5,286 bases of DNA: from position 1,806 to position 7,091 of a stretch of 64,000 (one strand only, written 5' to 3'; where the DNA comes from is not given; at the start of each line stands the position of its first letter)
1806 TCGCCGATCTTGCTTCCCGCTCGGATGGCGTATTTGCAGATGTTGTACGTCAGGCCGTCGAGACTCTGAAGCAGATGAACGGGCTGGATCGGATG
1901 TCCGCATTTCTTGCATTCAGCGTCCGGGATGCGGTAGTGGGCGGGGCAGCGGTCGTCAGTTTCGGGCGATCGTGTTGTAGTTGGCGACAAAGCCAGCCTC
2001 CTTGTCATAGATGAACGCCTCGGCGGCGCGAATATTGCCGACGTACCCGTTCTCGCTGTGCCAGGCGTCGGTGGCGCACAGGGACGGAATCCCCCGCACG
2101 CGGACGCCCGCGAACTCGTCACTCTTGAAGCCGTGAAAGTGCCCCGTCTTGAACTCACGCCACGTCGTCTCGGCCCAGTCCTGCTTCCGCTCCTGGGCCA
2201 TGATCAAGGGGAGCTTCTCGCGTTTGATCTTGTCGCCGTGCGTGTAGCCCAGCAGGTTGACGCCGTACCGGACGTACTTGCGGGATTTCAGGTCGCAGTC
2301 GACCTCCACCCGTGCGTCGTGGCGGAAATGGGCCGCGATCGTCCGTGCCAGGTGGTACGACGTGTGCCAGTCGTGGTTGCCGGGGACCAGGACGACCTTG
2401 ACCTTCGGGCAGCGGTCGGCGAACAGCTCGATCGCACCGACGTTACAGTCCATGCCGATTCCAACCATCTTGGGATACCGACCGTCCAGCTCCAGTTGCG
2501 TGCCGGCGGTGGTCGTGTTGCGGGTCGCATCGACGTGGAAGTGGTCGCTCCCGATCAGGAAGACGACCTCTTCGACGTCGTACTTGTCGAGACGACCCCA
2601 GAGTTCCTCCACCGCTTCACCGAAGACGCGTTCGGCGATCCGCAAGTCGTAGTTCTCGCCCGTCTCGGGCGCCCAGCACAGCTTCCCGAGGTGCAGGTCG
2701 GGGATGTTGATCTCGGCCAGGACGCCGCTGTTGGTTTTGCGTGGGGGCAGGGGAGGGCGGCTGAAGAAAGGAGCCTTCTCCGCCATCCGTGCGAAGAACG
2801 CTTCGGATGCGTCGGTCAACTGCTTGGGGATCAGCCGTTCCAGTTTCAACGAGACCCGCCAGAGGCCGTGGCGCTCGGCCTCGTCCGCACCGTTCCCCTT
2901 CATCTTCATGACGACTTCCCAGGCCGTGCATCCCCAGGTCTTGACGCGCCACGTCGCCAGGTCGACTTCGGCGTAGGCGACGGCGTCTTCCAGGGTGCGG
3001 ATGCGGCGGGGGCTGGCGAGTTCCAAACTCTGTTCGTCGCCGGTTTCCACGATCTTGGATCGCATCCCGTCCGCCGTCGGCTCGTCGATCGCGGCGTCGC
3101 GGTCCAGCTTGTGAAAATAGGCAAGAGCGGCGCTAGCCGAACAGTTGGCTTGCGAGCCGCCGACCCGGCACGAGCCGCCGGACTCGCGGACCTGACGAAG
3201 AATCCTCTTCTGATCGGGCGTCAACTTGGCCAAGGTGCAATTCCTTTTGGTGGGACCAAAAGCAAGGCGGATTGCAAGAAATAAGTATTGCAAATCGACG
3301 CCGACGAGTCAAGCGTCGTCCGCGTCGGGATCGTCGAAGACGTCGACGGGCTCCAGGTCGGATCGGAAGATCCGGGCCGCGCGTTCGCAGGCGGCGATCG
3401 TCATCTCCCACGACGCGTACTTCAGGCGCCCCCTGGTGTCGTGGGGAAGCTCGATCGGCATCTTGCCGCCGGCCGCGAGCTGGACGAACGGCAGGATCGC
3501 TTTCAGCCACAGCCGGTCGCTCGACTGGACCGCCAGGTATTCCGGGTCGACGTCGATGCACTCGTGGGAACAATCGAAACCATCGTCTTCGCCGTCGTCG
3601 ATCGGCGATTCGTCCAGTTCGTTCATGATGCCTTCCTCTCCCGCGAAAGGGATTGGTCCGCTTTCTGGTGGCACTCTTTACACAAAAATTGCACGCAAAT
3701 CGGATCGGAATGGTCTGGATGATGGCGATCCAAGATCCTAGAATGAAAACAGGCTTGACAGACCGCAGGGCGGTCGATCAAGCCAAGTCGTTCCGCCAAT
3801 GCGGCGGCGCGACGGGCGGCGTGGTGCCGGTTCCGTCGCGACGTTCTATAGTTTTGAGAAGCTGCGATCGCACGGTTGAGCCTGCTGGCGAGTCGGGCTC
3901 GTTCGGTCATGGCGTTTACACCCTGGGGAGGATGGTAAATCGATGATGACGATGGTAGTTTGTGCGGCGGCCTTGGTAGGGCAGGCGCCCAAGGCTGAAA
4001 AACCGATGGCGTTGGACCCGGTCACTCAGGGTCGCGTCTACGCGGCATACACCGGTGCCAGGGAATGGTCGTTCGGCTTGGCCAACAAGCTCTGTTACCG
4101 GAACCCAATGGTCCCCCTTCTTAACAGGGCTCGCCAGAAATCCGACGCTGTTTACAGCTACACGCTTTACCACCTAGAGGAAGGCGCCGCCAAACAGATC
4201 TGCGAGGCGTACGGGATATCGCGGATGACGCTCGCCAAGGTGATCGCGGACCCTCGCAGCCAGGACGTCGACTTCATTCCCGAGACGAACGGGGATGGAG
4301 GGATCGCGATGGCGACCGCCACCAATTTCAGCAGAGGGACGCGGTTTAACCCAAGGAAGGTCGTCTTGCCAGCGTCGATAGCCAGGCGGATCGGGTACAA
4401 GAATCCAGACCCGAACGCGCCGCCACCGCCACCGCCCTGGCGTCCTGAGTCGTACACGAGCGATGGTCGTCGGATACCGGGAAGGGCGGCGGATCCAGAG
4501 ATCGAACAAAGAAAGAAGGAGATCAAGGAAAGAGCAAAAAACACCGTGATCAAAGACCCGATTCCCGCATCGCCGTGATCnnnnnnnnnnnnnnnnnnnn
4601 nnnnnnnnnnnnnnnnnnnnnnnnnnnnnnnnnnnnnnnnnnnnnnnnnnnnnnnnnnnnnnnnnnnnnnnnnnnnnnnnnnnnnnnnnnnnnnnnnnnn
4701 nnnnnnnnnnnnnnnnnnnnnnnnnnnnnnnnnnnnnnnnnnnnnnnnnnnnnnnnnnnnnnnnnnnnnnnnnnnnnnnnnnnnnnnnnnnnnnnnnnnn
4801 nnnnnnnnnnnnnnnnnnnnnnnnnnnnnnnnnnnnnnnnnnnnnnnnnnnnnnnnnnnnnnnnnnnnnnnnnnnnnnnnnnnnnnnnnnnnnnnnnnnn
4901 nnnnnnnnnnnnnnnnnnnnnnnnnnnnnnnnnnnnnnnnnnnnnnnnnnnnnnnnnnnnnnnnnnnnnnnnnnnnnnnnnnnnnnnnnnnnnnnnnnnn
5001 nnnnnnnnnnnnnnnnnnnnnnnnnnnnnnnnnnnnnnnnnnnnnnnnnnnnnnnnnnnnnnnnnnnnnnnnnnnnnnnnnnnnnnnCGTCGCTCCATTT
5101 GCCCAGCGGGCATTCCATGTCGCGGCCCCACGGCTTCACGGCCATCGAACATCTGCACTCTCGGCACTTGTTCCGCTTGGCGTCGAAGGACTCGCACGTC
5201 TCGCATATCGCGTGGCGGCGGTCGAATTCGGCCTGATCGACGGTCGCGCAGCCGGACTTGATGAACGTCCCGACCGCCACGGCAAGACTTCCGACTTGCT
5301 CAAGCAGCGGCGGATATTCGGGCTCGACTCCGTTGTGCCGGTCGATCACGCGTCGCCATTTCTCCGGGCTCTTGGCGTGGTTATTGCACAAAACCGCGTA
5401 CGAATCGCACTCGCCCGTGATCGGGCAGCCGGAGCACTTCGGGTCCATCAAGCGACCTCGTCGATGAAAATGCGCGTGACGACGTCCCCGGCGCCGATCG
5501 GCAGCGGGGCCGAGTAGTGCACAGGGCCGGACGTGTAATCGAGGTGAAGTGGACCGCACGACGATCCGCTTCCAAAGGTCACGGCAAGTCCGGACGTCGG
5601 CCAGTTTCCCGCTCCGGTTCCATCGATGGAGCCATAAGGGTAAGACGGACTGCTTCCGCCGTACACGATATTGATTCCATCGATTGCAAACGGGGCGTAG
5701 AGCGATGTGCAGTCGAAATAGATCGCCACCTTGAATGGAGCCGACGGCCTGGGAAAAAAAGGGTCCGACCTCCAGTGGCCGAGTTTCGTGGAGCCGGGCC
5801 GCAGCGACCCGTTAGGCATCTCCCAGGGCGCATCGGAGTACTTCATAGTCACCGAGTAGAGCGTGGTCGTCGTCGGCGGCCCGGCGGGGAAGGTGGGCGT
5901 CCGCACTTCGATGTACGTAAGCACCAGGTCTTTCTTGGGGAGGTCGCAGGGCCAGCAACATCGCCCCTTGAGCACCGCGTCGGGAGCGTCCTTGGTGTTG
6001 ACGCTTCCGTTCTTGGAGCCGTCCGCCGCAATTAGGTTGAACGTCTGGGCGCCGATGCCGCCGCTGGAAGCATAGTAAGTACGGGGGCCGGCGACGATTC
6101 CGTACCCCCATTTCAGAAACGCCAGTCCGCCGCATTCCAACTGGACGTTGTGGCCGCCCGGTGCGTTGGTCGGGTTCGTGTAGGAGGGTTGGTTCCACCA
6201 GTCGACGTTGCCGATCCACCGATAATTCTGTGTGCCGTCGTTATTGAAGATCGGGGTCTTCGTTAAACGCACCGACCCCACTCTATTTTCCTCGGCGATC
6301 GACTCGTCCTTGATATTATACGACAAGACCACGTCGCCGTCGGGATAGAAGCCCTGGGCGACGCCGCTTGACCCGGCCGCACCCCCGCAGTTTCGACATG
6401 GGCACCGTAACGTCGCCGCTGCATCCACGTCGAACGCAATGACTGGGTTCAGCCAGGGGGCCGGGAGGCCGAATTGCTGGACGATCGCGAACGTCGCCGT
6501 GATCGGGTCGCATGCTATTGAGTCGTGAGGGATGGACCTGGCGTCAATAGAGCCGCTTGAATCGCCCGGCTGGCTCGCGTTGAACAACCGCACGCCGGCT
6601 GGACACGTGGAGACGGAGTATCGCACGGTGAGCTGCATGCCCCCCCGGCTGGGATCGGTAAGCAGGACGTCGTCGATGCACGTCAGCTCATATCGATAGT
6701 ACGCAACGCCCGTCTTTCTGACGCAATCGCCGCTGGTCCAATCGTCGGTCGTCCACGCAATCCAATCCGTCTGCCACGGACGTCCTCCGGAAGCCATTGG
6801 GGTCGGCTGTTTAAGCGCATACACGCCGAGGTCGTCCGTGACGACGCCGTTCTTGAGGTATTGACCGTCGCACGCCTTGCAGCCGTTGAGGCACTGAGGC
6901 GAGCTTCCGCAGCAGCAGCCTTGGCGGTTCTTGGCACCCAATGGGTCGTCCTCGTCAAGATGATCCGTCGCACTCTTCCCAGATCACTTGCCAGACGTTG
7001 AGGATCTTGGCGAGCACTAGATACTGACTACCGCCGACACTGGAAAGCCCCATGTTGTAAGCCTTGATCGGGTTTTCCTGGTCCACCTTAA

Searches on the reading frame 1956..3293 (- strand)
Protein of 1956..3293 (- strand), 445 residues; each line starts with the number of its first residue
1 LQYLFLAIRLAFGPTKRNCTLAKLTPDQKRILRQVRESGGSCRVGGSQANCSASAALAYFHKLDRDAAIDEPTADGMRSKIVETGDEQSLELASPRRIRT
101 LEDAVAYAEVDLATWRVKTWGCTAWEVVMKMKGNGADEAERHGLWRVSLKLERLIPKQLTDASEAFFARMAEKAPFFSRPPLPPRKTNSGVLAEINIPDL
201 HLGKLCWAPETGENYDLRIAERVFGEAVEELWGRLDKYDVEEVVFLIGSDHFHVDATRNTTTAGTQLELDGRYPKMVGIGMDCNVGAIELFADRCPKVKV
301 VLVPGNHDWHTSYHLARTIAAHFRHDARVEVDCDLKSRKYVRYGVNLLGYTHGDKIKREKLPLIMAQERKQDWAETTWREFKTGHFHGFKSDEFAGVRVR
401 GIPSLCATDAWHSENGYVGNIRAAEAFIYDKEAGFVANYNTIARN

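Call 18: search_protein_families(library=pfam, alignment_id=A2, max_evalue=0.001)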
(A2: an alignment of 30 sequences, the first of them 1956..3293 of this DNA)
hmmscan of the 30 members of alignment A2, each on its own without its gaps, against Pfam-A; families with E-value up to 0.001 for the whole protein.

A. member 1, window:1956-3293:- (445 aa): 0 families

B. families by the number of members that match (of 30 scanned): 9 families
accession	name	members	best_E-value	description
PF05065.19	Phage_capsid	2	2.3e-26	Phage capsid family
PF13489.12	Methyltransf_23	1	1.2e-21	Methyltransferase domain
PF08242.18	Methyltransf_12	1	2.9e-11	Methyltransferase domain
PF08241.18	Methyltransf_11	1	9.4e-10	Methyltransferase domain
PF13649.12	Methyltransf_25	1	1.4e-09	Methyltransferase domain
PF00535.33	Glycos_transf_2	1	4.3e-08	Glycosyl transferase family 2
PF13847.12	Methyltransf_31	1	2.5e-07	Methyltransferase domain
PF07021.18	MetW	1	2.1e-06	Methionine biosynthesis protein MetW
PF11367.14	Tail_completion_gp17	1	2.9e-05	Tail completion protein gp17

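Call 51: find_encoding_contigs(protein=window:1956-3293:-, flank=10000, max_places=3)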
Protein window:1956-3293:- (445 aa): no gene with exactly this product is on record in the collection.
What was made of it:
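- Tried and rejected: A look-up of one end-of-window ORF failed because its start codon differs from the public gene call (call 51).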

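Call 83: search_protein_families(library=phrogs, proteins=[window:1956-3293:-], max_evalue=0.001)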
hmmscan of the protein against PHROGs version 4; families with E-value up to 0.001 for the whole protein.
window:1956-3293:- (445 aa): 5 families
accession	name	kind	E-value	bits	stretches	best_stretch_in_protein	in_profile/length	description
phrog_704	-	DNA, RNA and nucleotide metabolism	4e-75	254.3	1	158-436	103-379/390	DNA repair exonuclease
phrog_284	-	DNA, RNA and nucleotide metabolism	1.4e-20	74.6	1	168-434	107-385/398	exonuclease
phrog_20762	-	unknown function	6e-14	53.3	1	331-438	3-110/117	-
phrog_21891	-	unknown function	1.7e-08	36.2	1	312-420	4-111/130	-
phrog_20703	-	unknown function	0.00062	20.6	1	190-263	162-233/258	-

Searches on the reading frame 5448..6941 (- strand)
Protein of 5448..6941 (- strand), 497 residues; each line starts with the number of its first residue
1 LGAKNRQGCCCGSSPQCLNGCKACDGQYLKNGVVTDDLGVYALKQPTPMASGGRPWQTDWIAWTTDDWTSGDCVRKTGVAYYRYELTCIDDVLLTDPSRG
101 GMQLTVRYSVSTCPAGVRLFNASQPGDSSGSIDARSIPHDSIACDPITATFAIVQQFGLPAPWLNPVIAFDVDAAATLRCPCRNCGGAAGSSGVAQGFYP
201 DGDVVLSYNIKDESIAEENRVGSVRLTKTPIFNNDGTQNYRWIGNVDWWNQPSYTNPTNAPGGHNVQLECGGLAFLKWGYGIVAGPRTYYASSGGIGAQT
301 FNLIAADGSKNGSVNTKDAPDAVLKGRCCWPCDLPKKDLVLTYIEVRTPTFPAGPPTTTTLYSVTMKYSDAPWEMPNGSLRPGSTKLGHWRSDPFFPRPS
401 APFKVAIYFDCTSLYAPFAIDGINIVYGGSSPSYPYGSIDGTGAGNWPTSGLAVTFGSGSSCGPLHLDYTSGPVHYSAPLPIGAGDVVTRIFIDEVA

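Call 52: find_encoding_contigs(protein=window:5448-6941:-, flank=10000, max_places=2)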
Protein window:5448-6941:- (497 aa): 5 contigs read that carry it; 1 place shown.
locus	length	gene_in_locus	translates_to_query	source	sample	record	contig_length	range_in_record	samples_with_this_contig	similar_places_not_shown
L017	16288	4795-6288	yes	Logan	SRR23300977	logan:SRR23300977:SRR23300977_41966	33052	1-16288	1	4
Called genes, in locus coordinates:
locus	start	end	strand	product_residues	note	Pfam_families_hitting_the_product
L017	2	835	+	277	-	?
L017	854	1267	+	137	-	-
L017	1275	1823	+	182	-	-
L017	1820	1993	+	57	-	-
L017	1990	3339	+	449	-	-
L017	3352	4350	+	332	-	-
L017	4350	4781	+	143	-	-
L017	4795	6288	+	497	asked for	-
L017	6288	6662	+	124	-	-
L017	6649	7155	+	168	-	-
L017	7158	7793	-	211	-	-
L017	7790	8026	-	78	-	-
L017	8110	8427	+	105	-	-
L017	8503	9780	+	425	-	-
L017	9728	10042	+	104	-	PF11753:DUF3310 (faint)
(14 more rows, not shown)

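Call 83: search_protein_families(library=phrogs, proteins=[window:5448-6941:-], max_evalue=0.001)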
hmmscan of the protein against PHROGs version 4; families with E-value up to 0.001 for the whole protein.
window:5448-6941:- (497 aa): 0 families
